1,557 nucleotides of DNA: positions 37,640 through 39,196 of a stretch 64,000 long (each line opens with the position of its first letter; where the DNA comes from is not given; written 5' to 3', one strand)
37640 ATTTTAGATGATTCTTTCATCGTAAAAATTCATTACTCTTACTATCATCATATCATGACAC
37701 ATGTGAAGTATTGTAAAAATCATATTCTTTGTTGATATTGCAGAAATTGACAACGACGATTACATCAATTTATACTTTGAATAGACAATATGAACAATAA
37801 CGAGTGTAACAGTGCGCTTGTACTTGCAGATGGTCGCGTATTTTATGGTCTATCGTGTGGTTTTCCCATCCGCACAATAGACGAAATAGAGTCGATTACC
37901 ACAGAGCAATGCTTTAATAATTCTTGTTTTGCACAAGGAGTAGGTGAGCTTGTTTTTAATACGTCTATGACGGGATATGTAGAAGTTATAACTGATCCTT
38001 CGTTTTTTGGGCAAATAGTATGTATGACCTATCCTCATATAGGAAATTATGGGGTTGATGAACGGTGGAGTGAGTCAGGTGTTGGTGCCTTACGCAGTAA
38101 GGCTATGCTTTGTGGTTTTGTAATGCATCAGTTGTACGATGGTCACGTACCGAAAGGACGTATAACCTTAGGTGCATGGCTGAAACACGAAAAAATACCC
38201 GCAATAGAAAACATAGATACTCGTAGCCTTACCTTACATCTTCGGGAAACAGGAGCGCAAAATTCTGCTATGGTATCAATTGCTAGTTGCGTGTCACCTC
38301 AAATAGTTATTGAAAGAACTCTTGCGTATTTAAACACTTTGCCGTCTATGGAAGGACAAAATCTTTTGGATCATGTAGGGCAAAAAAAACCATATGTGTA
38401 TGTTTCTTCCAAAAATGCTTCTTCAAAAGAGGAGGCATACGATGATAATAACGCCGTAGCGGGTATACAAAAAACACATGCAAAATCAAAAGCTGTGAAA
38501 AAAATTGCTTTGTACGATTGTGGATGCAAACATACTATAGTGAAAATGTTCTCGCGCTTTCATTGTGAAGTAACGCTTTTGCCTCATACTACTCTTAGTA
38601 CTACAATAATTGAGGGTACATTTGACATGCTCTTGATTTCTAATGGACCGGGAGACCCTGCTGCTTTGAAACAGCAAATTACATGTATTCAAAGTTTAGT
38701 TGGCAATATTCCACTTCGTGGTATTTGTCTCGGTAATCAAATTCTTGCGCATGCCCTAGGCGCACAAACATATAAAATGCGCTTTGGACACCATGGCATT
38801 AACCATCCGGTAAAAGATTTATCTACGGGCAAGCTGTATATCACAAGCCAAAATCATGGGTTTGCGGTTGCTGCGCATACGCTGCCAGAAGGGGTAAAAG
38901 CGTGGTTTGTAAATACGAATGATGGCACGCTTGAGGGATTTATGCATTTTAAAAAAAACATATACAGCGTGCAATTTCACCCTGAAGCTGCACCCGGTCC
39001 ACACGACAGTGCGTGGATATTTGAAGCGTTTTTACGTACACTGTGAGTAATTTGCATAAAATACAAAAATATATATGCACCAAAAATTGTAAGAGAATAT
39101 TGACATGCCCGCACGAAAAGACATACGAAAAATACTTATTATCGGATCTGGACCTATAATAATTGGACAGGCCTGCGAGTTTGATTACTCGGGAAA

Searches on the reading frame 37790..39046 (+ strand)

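Call 32: search_protein_families(library=pfam, proteins=[window:37790-39046:+], max_evalue=1e-10)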
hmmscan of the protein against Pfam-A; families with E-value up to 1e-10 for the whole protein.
window:37790-39046:+ (418 aa): 2 families
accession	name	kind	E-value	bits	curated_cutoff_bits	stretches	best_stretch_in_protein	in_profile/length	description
PF00117.34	GATase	-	4e-49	167.3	22.8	1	241-415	2-188/190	Glutamine amidotransferase class-I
PF00988.28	CPSase_sm_chain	-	5.2e-37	126.9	27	1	38-160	20-125/126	Carbamoyl-phosphate synthase small chain, CPSase domain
